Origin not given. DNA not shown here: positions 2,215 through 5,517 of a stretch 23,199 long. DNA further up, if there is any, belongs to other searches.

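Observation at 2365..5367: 1000-aa HdrA-like protein: Cys-cluster domain lies between two FAD modules, not at the N-terminus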

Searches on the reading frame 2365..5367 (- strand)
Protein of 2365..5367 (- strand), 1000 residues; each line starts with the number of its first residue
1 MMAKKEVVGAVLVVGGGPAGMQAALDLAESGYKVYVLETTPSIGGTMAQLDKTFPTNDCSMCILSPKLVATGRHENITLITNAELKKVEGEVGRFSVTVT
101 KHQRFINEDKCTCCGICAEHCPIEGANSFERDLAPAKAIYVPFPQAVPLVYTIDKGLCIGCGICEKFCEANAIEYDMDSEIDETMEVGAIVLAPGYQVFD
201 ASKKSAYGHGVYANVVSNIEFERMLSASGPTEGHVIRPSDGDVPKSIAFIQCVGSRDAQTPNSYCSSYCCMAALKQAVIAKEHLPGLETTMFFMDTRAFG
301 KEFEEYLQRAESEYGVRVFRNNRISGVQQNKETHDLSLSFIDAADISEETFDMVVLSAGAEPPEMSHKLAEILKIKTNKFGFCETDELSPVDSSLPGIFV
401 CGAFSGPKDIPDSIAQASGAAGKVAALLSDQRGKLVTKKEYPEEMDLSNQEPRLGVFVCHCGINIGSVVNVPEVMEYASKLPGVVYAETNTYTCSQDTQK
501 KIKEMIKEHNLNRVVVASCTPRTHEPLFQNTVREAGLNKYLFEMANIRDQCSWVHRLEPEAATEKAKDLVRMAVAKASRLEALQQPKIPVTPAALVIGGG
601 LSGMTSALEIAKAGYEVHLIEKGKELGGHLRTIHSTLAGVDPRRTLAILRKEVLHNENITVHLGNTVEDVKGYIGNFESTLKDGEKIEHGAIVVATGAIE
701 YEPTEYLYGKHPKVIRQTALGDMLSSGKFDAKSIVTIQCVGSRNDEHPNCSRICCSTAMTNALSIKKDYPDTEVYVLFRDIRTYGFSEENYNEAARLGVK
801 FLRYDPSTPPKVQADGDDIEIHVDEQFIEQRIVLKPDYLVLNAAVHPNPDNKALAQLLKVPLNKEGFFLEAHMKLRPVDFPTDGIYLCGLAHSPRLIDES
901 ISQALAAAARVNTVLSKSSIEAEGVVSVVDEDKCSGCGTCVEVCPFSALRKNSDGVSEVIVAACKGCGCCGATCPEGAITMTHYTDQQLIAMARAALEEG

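Call 5: search_protein_families(library=pfam, proteins=[window:2365-5367:-], max_evalue=0.01)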
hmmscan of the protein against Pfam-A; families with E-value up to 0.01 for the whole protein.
window:2365-5367:- (1000 aa): 30 families (the best 25 are shown)
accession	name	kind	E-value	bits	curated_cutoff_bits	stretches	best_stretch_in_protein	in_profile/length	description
PF07992.20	Pyr_redox_2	-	3.5e-30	105.9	26.1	3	595-701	4-112/291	Pyridine nucleotide-disulphide oxidoreductase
PF00037.32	Fer4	-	4.6e-19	67.8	21.1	2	928-949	2-23/24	4Fe-4S binding domain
PF13450.12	NAD_binding_8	-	2e-17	63.6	21.9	2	596-635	1-40/68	NAD(P)-binding Rossmann-like domain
PF13738.12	Pyr_redox_3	-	4.6e-16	59.4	30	2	594-697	167-266/305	Pyridine nucleotide-disulphide oxidoreductase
PF01266.30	DAO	-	8.6e-16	58.8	27.9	2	595-628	3-36/353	FAD dependent oxidoreductase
PF12831.13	FAD_oxidored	-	2.2e-15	57.3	27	2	11-48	2-39/416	FAD dependent oxidoreductase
PF00890.30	FAD_binding_2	-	2.5e-15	57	20.4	2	595-632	3-40/414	FAD binding domain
PF14697.11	Fer4_21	-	5.3e-15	55.7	35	2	928-981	2-59/59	4Fe-4S dicluster domain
PF03486.20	HI0933_like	-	8e-15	55.4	50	2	11-44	3-36/244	HI0933-like protein Rossmann domain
PF12838.12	Fer4_7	-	4.5e-14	53.1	27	2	925-948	29-52/52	4Fe-4S dicluster domain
PF00070.33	Pyr_redox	-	4.2e-13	50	22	1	11-44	2-35/82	Pyridine nucleotide-disulphide oxidoreductase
PF12837.12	Fer4_6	-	4.9e-11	42.5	25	2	927-949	2-24/24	4Fe-4S binding domain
PF13237.11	Fer4_10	-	1e-10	41.8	25.5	1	928-975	3-53/53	4Fe-4S dicluster domain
PF12797.12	Fer4_2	-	1.8e-10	40.5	24.5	1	928-946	4-22/22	4Fe-4S binding domain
PF01134.28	GIDA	-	1.9e-10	40.8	22.1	2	11-60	2-36/391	Glucose inhibited division protein A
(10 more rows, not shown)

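Call 7: search_solved_structures(query=window:2365-5367:-, show_alignments=2, max_evalue=0.001)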
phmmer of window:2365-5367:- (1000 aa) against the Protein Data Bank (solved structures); distinct sequences matched with E-value up to 0.001: 50.
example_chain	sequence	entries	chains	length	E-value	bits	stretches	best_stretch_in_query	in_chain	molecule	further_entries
8rvu_a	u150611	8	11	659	9.6e-207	692.2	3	10-373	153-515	H(2):CoB-CoM heterodisulfide,ferredoxin reductase subunit A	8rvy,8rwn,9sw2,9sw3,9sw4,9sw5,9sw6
5odc_A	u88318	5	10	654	1.7e-206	691.5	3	12-375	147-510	Heterodisulfide reductase, subunit A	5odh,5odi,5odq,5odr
8rvv_A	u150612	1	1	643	1.2e-204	685.2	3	11-373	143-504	H(2):CoB-CoM heterodisulfide,ferredoxin reductase subunit A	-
9sfi_A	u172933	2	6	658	7.3e-197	659.5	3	10-429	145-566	CoB--CoM heterodisulfide reductase iron-sulfur subunit A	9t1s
7bkb_A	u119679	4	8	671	3.6e-172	577.8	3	11-338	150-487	CoB--CoM heterodisulfide reductase iron-sulfur subunit A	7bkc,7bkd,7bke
6tjr_A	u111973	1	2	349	3.4e-34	121.1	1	185-424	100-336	Fumarate reductase/succinate dehydrogenase flavoprotein domain protein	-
9sw6_G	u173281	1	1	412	3.7e-16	61.4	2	929-981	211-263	Polyferredoxin protein MvhB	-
5t5i_F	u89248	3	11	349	6.3e-13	50.7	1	105-173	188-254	Tungsten formylmethanofuran dehydrogenase subunit fwdF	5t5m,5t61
9sw6_H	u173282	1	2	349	1.2e-11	46.5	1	105-173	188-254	Tungsten formylmethanofuran dehydrogenase, subunit F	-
9sfi_T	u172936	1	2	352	4.3e-11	44.7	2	105-174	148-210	4Fe-4S ferredoxin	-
7bkb_K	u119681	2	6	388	8.3e-10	40.4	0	928-960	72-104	Formylmethanofuran dehydrogenase, subunit F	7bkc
9bt4_G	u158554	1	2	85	1.6e-07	32.9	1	931-981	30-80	Pyruvate:Ferredoxin Oxidoreductase, subunit delta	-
9sfi_U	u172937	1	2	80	1.7e-06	29.4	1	923-950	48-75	4Fe-4S binding protein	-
5c4i_B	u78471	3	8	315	2.2e-06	29.1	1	928-982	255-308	Oxalate oxidoreductase subunit delta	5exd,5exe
8a8o_C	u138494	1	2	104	3e-06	28.6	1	930-981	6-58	Beta-subunit of the PAPS reductase from Methanothermococcus thermolithotrophicus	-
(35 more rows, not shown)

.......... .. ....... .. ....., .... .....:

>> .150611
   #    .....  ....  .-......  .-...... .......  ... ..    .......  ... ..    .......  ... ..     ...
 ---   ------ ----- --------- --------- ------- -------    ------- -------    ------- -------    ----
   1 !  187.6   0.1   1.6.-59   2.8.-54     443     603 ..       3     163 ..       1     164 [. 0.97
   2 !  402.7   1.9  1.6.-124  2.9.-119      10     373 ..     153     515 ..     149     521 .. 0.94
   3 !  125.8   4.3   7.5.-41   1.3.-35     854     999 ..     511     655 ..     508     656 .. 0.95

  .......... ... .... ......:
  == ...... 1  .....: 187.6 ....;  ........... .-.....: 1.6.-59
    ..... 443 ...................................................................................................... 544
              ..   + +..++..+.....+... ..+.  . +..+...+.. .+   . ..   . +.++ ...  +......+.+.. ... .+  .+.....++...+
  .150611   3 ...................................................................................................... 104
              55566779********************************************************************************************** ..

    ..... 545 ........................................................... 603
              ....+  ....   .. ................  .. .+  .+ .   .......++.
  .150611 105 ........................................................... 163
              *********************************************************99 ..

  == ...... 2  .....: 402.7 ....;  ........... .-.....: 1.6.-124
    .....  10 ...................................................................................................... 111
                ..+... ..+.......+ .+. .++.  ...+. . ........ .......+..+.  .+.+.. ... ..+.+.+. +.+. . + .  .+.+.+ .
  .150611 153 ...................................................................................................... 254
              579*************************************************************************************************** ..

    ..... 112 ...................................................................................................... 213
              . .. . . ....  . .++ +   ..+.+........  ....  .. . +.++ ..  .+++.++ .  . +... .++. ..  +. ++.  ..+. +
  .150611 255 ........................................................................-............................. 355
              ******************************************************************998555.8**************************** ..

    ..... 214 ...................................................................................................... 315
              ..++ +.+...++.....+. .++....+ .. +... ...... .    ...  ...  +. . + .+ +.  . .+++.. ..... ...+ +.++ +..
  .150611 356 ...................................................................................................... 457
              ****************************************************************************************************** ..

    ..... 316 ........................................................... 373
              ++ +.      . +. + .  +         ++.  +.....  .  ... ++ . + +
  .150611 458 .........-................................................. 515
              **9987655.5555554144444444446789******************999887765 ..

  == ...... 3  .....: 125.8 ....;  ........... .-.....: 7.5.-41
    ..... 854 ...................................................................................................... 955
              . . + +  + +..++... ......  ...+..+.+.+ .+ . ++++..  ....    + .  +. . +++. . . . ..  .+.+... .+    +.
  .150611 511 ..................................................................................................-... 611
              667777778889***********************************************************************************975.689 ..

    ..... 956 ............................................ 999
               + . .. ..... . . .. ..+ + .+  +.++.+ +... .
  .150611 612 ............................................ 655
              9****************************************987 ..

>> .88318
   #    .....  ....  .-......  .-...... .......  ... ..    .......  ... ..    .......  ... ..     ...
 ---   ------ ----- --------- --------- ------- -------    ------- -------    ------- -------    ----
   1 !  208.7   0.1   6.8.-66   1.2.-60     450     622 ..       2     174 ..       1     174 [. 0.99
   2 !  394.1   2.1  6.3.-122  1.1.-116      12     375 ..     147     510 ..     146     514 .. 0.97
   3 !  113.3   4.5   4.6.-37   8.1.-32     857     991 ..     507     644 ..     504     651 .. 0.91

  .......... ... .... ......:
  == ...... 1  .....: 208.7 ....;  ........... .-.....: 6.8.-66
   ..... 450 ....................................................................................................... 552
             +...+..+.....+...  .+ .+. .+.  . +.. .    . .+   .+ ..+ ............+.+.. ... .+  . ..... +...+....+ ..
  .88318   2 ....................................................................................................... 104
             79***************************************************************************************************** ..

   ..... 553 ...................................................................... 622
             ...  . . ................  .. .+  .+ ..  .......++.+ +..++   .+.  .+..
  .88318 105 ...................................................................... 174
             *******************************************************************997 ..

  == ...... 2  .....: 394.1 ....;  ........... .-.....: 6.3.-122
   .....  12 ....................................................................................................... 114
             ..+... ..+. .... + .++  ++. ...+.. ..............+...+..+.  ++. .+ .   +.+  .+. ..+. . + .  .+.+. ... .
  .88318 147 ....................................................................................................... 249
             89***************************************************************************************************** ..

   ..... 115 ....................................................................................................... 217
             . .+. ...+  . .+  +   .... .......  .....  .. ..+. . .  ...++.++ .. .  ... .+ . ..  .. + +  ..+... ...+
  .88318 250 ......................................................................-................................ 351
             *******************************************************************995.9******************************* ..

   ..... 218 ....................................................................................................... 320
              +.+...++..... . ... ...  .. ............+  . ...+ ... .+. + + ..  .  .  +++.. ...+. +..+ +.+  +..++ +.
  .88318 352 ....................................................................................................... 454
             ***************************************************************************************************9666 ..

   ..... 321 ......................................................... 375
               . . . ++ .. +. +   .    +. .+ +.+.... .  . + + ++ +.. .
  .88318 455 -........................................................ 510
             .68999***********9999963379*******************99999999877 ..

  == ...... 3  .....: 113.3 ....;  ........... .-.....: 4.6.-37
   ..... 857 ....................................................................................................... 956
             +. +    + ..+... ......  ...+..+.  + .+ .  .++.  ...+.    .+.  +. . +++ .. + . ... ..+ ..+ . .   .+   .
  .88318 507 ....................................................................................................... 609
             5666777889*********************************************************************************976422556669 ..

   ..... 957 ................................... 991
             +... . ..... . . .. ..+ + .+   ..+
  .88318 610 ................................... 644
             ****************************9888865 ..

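Call 8: search_protein_families(library=ncbifam, proteins=[window:2365-5367:-], max_evalue=0.001)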
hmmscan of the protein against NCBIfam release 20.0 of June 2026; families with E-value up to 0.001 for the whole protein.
window:2365-5367:- (1000 aa): 188 families (the best 25 are shown)
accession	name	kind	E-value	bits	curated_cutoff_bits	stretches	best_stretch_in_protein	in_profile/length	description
NF040770.1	hetero_SS_HdrA2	exception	0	1027.9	1100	3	5-430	136-562/777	CoB-CoM heterodisulfide reductase HdrA2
NF041778.1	hetero_SS_HdrA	equivalog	6.9e-226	751.7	1400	3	6-436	140-578/771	ferredoxin:CoB-CoM heterodisulfide reductase subunit HdrA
NF041891.1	hdrA_Methbact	equivalog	2e-212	707.5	1300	3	9-428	134-556/762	ferredoxin:CoB-CoM heterodisulfide reductase subunit HdrA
NF009410.0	PRK12771.1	subfamily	1.7e-19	69.9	516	2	10-47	140-177/566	NAD(P)-binding protein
TIGR03997.1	mycofact_OYE_2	equivalog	1.1e-16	60.4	793.15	2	592-669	380-456/645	mycofactocin system FadH/OYE family oxidoreductase 2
TIGR02179.1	PorD_KorD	subfamily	1.1e-15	57.4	60.05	2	927-982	20-75/78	2-oxoacid:acceptor oxidoreductase, delta subunit, pyruvate/2-ketoisovalerate family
NF040684.1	PorD_Arch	equivalog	2.2e-15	56.5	120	1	928-982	28-82/85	pyruvate synthase subunit PorD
NF045637.1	carotdesatCrtDProt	equivalog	2.2e-15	56.2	580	2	595-652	2-59/485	1-hydroxycarotenoid 3,4-desaturase CrtD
TIGR03467.1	HpnE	equivalog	2.5e-15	56.7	283.05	2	595-636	2-43/430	hydroxysqualene dehydroxylase HpnE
NF005560.0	PRK07233.1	equivalog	8.6e-15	54.5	252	2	11-51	3-43/435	hypothetical protein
NF007202.0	PRK09623.1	equivalog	9.8e-15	54.8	166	1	897-983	16-102/105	3-methyl-2-oxobutanoate dehydrogenase subunit delta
TIGR00275.1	TIGR00275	subfamily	2e-14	53.2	183.8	2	11-44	1-34/401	aminoacetone oxidase family FAD-binding enzyme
TIGR03996.1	mycofact_OYE_1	hypoth_equivalog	3.3e-14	52.3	627.9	2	6-52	370-416/633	mycofactocin system FadH/OYE family oxidoreductase 1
TIGR02700.1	flavo_MJ0208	hypoth_equivalog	4.3e-14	52.4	251.35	1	896-981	110-196/234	dihydromethanopterin reductase (acceptor)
NF038196.1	ferrodoxin_EFR1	subfamily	6.1e-14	52.7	75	1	929-986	182-236/242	EFR1 family ferrodoxin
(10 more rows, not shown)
